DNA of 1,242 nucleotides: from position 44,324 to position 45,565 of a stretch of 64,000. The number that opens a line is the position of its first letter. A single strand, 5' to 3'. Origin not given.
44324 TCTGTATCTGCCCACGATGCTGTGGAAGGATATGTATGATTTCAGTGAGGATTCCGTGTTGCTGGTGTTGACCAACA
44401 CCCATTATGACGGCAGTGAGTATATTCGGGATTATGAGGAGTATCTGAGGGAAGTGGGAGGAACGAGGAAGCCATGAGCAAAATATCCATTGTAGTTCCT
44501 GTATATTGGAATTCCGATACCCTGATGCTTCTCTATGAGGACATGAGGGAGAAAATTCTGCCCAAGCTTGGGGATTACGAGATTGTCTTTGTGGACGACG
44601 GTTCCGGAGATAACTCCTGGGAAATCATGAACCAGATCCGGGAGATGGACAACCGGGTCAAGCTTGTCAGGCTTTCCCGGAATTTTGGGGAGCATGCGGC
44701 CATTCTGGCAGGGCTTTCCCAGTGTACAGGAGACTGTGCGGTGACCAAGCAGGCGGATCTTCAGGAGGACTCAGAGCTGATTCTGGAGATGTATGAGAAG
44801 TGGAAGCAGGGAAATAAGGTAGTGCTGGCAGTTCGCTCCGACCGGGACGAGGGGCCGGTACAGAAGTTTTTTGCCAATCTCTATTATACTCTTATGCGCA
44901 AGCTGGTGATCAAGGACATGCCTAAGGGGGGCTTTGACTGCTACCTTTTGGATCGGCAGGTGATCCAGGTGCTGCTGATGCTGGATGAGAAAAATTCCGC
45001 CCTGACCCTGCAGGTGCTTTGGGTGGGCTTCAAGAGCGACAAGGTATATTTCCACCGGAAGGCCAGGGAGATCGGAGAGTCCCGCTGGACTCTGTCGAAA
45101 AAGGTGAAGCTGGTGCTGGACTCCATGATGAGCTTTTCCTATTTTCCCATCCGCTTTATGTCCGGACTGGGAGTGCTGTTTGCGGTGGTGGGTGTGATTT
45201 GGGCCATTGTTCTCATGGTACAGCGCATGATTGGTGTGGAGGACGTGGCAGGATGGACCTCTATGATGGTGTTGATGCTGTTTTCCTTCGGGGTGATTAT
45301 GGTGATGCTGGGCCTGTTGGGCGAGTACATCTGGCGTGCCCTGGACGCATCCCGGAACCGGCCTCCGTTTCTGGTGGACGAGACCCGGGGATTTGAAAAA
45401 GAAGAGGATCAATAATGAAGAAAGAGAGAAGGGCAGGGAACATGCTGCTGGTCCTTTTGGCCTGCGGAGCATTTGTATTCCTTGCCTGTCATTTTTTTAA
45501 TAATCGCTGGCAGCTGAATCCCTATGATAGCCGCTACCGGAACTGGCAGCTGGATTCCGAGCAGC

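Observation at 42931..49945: Arn-like lipid-carrier amino-sugar decoration module built on a dTDP-3-amino-3,6-dideoxyhexose branch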

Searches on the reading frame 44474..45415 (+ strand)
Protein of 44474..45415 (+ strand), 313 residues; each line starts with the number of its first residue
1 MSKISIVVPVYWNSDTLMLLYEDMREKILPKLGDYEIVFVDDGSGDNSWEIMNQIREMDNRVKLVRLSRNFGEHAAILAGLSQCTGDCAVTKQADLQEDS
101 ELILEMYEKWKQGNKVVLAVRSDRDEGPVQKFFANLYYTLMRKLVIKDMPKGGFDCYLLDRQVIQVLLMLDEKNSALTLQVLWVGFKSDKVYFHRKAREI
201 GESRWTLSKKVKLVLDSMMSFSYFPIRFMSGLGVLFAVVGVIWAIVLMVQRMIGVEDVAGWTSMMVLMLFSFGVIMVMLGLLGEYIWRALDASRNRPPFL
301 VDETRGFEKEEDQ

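Call 3: search_protein_families(library=pfam, proteins=[window:44474-45415:+], max_evalue=0.01)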
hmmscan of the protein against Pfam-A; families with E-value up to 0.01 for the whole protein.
window:44474-45415:+ (313 aa): 1 family
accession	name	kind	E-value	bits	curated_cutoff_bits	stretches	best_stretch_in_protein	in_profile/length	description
PF00535.33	Glycos_transf_2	-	1.6e-23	83.9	23.3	1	5-144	1-144/168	Glycosyl transferase family 2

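Call 6: search_protein_families(library=ncbifam, proteins=[window:44474-45415:+], max_evalue=0.01)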
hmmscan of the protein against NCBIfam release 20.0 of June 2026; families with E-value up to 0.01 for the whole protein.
window:44474-45415:+ (313 aa): 15 families
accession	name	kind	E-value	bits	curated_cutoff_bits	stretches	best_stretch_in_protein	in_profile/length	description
NF047588.1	GlcsyltransPgfSStrep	equivalog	1.5e-59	201.7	500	1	3-304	2-305/308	glycosyltransferase PgfS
NF007986.1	PRK10714.1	equivalog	1.6e-47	162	529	1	2-303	6-310/316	undecaprenyl-phosphate 4-deoxy-4-formamido-L-arabinose transferase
TIGR03937.1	PgaC_IcaA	equivalog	1.5e-10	40.6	422.3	1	2-115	45-155/407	poly-beta-1,6-N-acetyl-D-glucosamine synthase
NF007482.0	PRK10073.1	equivalog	8.5e-10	38.1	423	1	2-109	6-105/334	glycosyltransferase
NF041875.1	EPS_EpsD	equivalog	6.5e-09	35.6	370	1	4-143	1-138/325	exopolysaccharide biosynthesis glycosyltransferase EpsD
TIGR03965.1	mycofact_glyco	equivalog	4.5e-07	29.1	280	1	3-88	75-157/467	mycofactocin biosynthesis glycosyltransferase MftF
NF047683.1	TeichurnBiosyTuaG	equivalog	6.7e-07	29.2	400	1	3-87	7-88/252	teichuronic acid biosynthesis protein TuaG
TIGR03111.1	glyc2_xrt_Gpos1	hypoth_equivalog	6.9e-07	28.4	363.95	1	3-116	50-162/439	TIGR03111 family XrtG-associated glycosyltransferase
NF053739.1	GlytfEpsEBac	equivalog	2.3e-05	23.5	450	1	3-92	2-89/265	glycosyltransferase EpsE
TIGR04242.1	nodulat_NodC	equivalog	4.3e-05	22.6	550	1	4-109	50-155/395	chitooligosaccharide synthase NodC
NF050050.1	ProtGlycPglI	equivalog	4.6e-05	22.9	500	1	1-150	1-148/306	GalNAc(5)-diNAcBac-PP-undecaprenol beta-1,3-glucosyltransferase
NF050819.1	PolSacchBiosHfsG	equivalog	0.00015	21.1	500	1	3-107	13-113/302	polysaccharide biosynthesis protein HfsG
TIGR04283.1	glyco_like_mftF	equivalog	0.00038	20.1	182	1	4-56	1-50/221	TIGR04283 family arsenosugar biosynthesis glycosyltransferase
NF058614.1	PPMAGASynPpgS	equivalog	0.0016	17.9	370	1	6-120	4-112/226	polyprenyl-phospho-N-acetylgalactosaminyl synthase PpgS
NF002570.0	PRK02201.1-5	equivalog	0.0089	15.1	416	0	226-288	32-95/396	membrane protein insertase YidC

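Call 13: find_encoding_contigs(protein=window:44474-45415:+, flank=10000, max_places=8)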
Protein window:44474-45415:+ (313 aa): 21 contigs read that carry it; 8 places shown.
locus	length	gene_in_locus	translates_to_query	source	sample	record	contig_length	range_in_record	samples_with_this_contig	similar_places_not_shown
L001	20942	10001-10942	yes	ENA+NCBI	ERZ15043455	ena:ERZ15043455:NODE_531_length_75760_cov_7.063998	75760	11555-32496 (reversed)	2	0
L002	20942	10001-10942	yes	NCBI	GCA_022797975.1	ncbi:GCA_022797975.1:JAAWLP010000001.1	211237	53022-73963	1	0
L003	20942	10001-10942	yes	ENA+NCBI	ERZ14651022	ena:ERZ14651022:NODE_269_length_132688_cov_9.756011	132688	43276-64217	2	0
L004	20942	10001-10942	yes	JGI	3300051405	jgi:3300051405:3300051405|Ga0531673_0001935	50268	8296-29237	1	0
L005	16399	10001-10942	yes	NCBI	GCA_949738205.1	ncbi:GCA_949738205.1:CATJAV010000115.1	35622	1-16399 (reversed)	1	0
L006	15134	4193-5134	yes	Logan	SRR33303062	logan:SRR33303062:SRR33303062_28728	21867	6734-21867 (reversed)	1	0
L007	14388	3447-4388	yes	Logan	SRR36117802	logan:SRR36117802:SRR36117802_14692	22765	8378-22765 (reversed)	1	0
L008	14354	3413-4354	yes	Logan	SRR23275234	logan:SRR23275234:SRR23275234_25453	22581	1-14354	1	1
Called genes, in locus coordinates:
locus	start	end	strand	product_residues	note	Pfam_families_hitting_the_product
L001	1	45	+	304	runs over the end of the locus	PF00753:Lactamase_B, PF23023:Anti-Pycsar_Apyc1 (weak), PF12706:Lactamase_B_2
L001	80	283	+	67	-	PF00440:TetR_N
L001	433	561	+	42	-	-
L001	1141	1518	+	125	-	PF03965:Penicillinase_R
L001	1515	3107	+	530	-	PF05569:Peptidase_M56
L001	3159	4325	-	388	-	PF04464:Glyphos_transf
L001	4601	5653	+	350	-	PF01757:Acyl_transf_3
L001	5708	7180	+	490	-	PF03062:MBOAT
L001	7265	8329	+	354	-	-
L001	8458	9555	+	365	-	PF01041:DegT_DnrJ_EryC1, PF00155:Aminotran_1_2 (weak), PF01212:Beta_elim_lyase (weak)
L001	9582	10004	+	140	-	PF05523:FdtA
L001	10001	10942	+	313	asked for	PF00535:Glycos_transf_2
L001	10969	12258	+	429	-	-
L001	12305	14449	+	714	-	PF19830:DUF6311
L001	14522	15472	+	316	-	PF00535:Glycos_transf_2, PF10111:Glyco_tranf_2_2 (weak), PF13641:Glyco_tranf_2_3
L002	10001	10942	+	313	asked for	PF00535:Glycos_transf_2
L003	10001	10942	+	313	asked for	PF00535:Glycos_transf_2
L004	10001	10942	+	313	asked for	PF00535:Glycos_transf_2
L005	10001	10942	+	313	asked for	PF00535:Glycos_transf_2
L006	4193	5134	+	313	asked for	PF00535:Glycos_transf_2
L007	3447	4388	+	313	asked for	PF00535:Glycos_transf_2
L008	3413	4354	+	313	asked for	PF00535:Glycos_transf_2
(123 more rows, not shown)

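Call 20: find_homologous_proteins(query=window:44474-45412:+, max_evalue=1e-20)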
Query window:44474-45412:+ (313 aa): 6954 proteins with E <= 1e-20 among 8000 candidates; the best 120 are listed.
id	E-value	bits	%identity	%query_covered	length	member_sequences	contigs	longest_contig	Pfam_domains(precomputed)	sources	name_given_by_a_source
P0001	1.1e-204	696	100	100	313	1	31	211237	PF00535.33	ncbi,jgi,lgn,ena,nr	ncbi:MAG: glycosyltransferase family 2 protein [Lachnospiraceae bacterium]|jgi:glycosyltransferase i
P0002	5.7e-203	691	99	100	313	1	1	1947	PF00535.33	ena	-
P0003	6.4e-190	648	91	100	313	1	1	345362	PF00535.33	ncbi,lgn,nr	ncbi:MAG: glycosyltransferase family 2 protein [Lachnospiraceae bacterium]|nr:glycosyltransferase fa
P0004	2.3e-189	646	90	100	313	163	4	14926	PF00535.33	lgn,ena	-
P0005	2.5e-189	646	91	100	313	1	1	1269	PF00535.33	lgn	-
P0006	9.8e-186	634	89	99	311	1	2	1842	PF00535.33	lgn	-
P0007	1.2e-185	634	88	99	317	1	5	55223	PF00535.33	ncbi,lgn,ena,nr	ncbi:MAG: glycosyltransferase family 2 protein [Lachnospiraceae bacterium]|nr:glycosyltransferase fa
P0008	2.9e-185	633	88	99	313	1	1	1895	PF00535.33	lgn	-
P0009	6.3e-185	631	89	99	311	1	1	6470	PF00535.33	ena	-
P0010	1.1e-183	627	87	99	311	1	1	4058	PF00535.33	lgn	-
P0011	3.3e-183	626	86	99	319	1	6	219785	PF00535.33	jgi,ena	-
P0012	2.2e-182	623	87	99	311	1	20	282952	PF00535.33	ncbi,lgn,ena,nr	ncbi:MAG: glycosyltransferase family 2 protein [Lachnospiraceae bacterium]|nr:glycosyltransferase fa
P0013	2.2e-182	623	88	99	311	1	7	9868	PF00535.33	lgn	-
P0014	3.4e-182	623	88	99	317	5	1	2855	PF00535.33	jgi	-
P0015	4.8e-182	622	87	100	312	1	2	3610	PF00535.33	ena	-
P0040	9.6e-178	608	84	100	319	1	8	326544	PF00535.33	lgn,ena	-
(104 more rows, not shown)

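Call 23: search_solved_structures(query=window:44474-45412:+, max_evalue=0.00001, show_alignments=2)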
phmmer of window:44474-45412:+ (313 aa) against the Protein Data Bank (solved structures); distinct sequences matched with E-value up to 0.00001: 9.
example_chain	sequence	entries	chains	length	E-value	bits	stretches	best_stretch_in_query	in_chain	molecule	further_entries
5ekp_C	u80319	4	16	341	5.5e-53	183.4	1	3-308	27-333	Uncharacterized glycosyltransferase sll0501 | Glycosyltransferase sll0501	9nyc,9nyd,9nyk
9nye_A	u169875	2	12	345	5.8e-53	183.3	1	3-308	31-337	Glycosyltransferase sll0501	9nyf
5eke_A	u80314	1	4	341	7e-53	183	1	3-308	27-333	Uncharacterized glycosyltransferase sll0501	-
9hwj_A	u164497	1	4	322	7.7e-40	140.2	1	2-304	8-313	Undecaprenyl-phosphate 4-deoxy-4-formamido-L-arabinose transferase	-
9bhc_C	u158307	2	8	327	1.5e-39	139.2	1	2-303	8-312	Undecaprenyl-phosphate 4-deoxy-4-formamido-L-arabinose transferase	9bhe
8vxh_A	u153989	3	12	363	2.2e-39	138.7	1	2-303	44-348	Undecaprenyl-phosphate 4-deoxy-4-formamido-L-arabinose transferase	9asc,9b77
5mlz_A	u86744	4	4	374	2.4e-12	49.9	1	3-123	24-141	Dolichol monophosphate mannose synthase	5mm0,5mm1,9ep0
8vh7_A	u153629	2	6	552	8.5e-06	28.4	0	15-95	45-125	Heparosan synthase B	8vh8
8viw_A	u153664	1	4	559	8.7e-06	28.4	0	15-95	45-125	Heparosan synthase B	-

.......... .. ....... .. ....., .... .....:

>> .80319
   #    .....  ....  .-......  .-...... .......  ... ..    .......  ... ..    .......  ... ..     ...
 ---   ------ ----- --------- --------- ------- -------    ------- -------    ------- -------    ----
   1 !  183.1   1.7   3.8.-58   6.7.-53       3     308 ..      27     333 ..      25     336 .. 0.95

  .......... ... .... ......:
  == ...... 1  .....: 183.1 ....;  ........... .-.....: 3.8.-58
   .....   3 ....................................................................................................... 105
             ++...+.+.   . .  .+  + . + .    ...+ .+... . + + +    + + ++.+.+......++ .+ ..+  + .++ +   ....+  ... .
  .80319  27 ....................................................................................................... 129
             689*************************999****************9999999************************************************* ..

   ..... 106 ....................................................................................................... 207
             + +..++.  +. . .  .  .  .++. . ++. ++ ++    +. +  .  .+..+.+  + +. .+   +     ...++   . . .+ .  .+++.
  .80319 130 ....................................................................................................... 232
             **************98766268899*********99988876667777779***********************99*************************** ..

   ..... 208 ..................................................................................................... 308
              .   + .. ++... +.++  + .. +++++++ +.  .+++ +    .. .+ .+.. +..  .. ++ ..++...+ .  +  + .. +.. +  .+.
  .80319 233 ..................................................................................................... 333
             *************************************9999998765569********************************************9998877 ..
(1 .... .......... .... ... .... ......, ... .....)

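Call 25: find_encoding_contigs(protein=P0040, flank=10000, max_places=2)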
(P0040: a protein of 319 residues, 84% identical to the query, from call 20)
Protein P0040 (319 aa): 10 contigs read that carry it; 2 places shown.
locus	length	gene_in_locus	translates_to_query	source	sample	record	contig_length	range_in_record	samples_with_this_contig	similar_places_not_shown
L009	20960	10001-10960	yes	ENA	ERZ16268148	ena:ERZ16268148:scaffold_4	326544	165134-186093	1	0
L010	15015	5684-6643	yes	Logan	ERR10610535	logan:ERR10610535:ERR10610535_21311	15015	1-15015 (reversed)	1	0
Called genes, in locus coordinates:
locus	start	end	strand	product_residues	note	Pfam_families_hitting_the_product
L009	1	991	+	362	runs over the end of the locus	PF26334:Gtf3_N, PF26337:Gtf3_C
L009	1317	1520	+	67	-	PF01197:Ribosomal_L31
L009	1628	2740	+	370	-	PF07136:DUF1385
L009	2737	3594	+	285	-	PF17827:PrmC_N, PF08241:Methyltransf_11 (faint), PF05175:MTS, PF13489:Methyltransf_23 (faint), PF13649:Methyltransf_25, PF13847:Methyltransf_31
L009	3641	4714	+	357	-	PF03462:PCRF, PF00472:RF-1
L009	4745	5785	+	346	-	PF01757:Acyl_transf_3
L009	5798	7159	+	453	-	PF03062:MBOAT, PF13813:MBOAT_2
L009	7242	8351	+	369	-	-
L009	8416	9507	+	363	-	PF01041:DegT_DnrJ_EryC1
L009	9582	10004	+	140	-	PF05523:FdtA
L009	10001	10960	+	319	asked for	PF00535:Glycos_transf_2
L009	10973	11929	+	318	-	PF00535:Glycos_transf_2, PF10111:Glyco_tranf_2_2 (weak), PF13641:Glyco_tranf_2_3 (weak)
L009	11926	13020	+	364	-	PF00657:Lipase_GDSL, PF13472:Lipase_GDSL_2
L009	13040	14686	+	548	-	PF02366:PMT (weak), PF13231:PMT_2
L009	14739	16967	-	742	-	PF27792:CHIM_prot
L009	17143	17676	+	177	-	PF20357:DUF6652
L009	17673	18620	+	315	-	PF01207:Dus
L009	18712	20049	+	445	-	PF02878:PGM_PMM_I, PF02879:PGM_PMM_II, PF02880:PGM_PMM_III, PF00408:PGM_PMM_IV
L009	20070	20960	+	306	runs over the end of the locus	PF00483:NTP_transferase (weak)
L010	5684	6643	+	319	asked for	PF00535:Glycos_transf_2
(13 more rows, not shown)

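Call 39: find_related_loci(query=A5, collection=genome_contigs, flank=10000)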
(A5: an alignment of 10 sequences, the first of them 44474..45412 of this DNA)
Query A5 (313 aa) in genome_contigs; peptide patterns used: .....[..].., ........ (x = any residue, [..] = any of these).
442 stretches matched a pattern; 403 encode a relative of the query (tblastn E <= 1e-3); the best 80 are kept; 80 distinct loci.
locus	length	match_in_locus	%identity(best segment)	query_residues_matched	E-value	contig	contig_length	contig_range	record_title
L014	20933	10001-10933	90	1-311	0e+0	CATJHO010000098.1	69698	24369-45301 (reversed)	MAG: uncultured Lachnospiraceae bacterium isolate iMGMC-355_1678881707 genome assembly, contig: MegahitA5_2088, whole ge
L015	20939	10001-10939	90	1-313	0e+0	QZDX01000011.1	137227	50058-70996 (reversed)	Bacterium 1XD21-13 strain 1XD21-13 Scaffold11_1, whole genome shotgun sequence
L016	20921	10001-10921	92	1-307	0e+0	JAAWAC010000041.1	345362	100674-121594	MAG: Lachnospiraceae bacterium isolate ABMPRH_277_0 k141_1086787, whole genome shotgun sequence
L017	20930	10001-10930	92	1-310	0e+0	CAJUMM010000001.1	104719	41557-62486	MAG TPA_asm: uncultured Lachnospiraceae bacterium isolate MGBC154005 genome assembly, contig: MGBC154005.1, whole genome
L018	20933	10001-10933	90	1-311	0e+0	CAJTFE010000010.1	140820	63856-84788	Clostridia bacterium isolate C56_79_FC_BP genome assembly, contig: MGBC000175.10, whole genome shotgun sequence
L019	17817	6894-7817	92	1-308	0e+0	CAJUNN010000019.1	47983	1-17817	MAG TPA_asm: uncultured Lachnospiraceae bacterium isolate MGBC151438 genome assembly, contig: MGBC151438.19, whole genom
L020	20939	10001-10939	90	1-313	0e+0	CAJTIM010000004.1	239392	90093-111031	Clostridia bacterium isolate B90_2 genome assembly, contig: MGBC000266.4, whole genome shotgun sequence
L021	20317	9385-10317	90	1-311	0e+0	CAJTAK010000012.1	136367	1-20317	Clostridia bacterium isolate A46_38.BP.DSS genome assembly, contig: MGBC000058.12, whole genome shotgun sequence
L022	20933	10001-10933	88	1-311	0e+0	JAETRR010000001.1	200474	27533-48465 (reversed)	MAG: Lachnoclostridium sp. isolate S30_Bin3 scaffold_31, whole genome shotgun sequence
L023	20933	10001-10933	89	1-311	0e+0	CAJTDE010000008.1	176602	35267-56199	Clostridia bacterium isolate B52_52_BC_H genome assembly, contig: MGBC000113.8, whole genome shotgun sequence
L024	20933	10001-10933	87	1-311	0e+0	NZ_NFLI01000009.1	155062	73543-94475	Lachnoclostridium sp. An131 An131_contig_9, whole genome shotgun sequence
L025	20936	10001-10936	87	1-312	0e+0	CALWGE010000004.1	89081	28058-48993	MAG: uncultured Merdimonas sp. isolate BRZ_AC__bin35 genome assembly, contig: BRZ_AC__NODE_307_length_89081_cov_5.554177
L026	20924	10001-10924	87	1-308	0e+0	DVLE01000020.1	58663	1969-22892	MAG TPA_asm: Candidatus Merdisoma merdipullorum isolate CHK197-19677 CHK197__C54261_L58663_ERR3414592, whole genome shot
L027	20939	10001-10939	84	1-313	0e+0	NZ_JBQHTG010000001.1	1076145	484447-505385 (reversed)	Candidatus Merdisoma sp. HCP28S3_D10 contig00001, whole genome shotgun sequence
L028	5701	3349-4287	85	1-313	0e+0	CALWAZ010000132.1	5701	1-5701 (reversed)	MAG: uncultured Merdimonas sp. isolate E0_LS__bin115 genome assembly, contig: E0_LS__k127_291584, whole genome shotgun s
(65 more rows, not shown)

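Call 58: search_protein_families(library=pfam, alignment_id=A6, max_evalue=0.0001)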
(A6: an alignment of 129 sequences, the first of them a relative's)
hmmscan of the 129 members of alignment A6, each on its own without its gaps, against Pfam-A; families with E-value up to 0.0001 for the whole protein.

A. member 1, L029:1487-2626:+ (380 aa): 1 family
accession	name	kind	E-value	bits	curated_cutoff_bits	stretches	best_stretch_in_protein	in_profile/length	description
PF07136.16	DUF1385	-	7.2e-96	320.3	22.1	1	71-317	1-227/227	Protein of unknown function (DUF1385)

B. families by the number of members that match (of 129 scanned): 116 families (the first 25 are shown)
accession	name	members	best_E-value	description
PF00535.33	Glycos_transf_2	6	1.6e-41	Glycosyl transferase family 2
PF01757.29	Acyl_transf_3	4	1.8e-25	Acyltransferase domain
PF13641.12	Glyco_tranf_2_3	4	1.8e-16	Glycosyltransferase like family 2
PF01370.27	Epimerase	3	9.4e-66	NAD dependent epimerase/dehydratase family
PF00534.26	Glycos_transf_1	3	2.2e-35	Glycosyl transferases group 1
PF12784.13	PDDEXK_2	3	1.9e-20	PD-(D/E)XK nuclease family transposase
PF04321.23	RmlD_sub_bind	3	4.9e-12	RmlD substrate binding domain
PF16363.11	GDP_Man_Dehyd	2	5.7e-92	GDP-mannose 4,6 dehydratase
PF00483.29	NTP_transferase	2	2.6e-77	Nucleotidyl transferase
PF04991.19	LicD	2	2.1e-45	LicD family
PF19498.4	DUF6033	2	2.8e-43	Protein of unknown function (DUF6033)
PF13419.12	HAD_2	2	2.5e-36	Haloacid dehalogenase-like hydrolase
PF13692.12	Glyco_trans_1_4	2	1e-31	Glycosyl transferases group 1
PF00702.32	Hydrolase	2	1.5e-24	haloacid dehalogenase-like hydrolase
PF01073.25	3Beta_HSD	2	5.9e-16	3-beta hydroxysteroid dehydrogenase/isomerase family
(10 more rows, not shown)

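Call 77: search_protein_representatives(protein=window:44474-45412:+)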
Query: 313 residues. Proteins with E-value up to 0.001 (for the whole library): 38065; up to 1e-10: 14501; up to 1e-30: 2695. The best 150 are listed.
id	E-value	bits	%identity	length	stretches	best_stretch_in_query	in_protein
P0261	7.4e-121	419.4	58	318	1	1-304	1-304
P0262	1.8e-109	382.0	78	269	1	1-214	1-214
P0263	7.3e-102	357.1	50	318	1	1-304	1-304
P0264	1.3e-95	336.5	72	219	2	91-243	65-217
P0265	7.4e-94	330.7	50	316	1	1-304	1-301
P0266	4.1e-87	308.6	48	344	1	4-306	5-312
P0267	9.9e-84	297.5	47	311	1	1-303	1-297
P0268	3.1e-79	282.8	85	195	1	1-149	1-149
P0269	4.0e-79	282.4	43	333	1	4-310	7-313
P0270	5.6e-79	281.9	42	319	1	4-304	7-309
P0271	3.0e-78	279.5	42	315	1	1-309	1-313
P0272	4.9e-77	275.5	45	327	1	4-304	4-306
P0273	3.5e-76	272.7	41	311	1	2-308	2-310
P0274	1.4e-75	270.8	44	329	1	1-307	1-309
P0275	2.1e-75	270.2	45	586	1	1-306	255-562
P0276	5.5e-75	268.8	41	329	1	1-311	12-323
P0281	6.6e-71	255.4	40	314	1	1-303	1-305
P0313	5.1e-63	229.5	40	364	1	2-304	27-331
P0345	2.9e-59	217.2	35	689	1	4-304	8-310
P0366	7.4e-57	209.3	35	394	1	3-311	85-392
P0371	1.2e-56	208.6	40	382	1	4-305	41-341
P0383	4.8e-56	206.6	37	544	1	4-302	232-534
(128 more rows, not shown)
